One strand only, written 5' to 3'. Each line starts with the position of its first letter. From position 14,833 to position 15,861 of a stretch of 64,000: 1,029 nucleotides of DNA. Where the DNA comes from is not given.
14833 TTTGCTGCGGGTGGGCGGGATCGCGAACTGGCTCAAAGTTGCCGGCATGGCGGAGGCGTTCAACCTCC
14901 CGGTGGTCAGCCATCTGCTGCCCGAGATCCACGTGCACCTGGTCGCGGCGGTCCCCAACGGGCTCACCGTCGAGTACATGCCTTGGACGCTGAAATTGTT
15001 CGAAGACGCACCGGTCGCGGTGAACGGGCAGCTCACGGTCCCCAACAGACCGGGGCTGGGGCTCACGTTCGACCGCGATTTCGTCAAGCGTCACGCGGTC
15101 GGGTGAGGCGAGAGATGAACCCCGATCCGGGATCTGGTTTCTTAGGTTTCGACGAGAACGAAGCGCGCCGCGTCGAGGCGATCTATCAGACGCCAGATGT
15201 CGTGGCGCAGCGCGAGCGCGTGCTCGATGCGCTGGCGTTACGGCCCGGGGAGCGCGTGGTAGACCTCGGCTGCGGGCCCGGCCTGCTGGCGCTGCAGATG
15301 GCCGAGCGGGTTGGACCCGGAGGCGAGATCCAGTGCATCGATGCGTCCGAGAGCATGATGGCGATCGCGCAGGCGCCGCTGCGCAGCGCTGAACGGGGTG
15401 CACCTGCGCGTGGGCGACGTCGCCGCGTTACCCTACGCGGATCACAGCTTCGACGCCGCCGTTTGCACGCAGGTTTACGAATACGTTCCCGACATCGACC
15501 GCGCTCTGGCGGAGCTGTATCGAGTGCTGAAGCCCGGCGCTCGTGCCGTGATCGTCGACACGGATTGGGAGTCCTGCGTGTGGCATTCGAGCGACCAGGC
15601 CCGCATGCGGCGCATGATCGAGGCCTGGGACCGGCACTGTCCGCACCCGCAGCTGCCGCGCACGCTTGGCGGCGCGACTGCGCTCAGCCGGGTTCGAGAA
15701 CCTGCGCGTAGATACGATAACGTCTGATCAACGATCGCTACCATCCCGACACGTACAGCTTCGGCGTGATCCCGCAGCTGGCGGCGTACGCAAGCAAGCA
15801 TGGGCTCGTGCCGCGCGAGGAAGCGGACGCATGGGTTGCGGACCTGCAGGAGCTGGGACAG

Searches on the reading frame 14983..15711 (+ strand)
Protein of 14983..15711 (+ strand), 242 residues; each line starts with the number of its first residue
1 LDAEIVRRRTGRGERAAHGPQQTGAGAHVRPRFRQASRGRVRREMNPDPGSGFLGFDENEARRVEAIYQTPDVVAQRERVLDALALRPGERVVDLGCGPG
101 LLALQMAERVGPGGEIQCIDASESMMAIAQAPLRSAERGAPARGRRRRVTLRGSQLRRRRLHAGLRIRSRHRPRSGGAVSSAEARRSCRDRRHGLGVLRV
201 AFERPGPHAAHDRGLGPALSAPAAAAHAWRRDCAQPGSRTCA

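Call 39: search_protein_families(library=pfam, proteins=[window:14983-15711:+], max_evalue=0.001)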
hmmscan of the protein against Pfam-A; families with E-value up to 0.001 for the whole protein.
window:14983-15711:+ (242 aa): 8 families
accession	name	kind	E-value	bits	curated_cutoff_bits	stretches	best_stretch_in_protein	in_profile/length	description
PF13847.12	Methyltransf_31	-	6.2e-08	32.9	27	1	87-131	2-46/145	Methyltransferase domain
PF13649.12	Methyltransf_25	-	1.6e-07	32.3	27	1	92-135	1-43/97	Methyltransferase domain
PF01209.24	Ubie_methyltran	-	2.7e-06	27.3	20.1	1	77-134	36-93/233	ubiE/COQ5 methyltransferase family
PF05175.20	MTS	-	7.1e-06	26.2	23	1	81-135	24-77/170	Methyltransferase small domain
PF01135.25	PCMT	-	9.3e-06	26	20.3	1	79-136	64-121/210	Protein-L-isoaspartate(D-aspartate) O-methyltransferase (PCMT)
PF08242.18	Methyltransf_12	-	0.00017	22.7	30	1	93-141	1-48/98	Methyltransferase domain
PF02353.26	CMAS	-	0.0005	19.9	27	1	75-111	49-85/273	Mycolic acid cyclopropane synthetase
PF13489.12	Methyltransf_23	-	0.00078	19.7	27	0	80-129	13-60/164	Methyltransferase domain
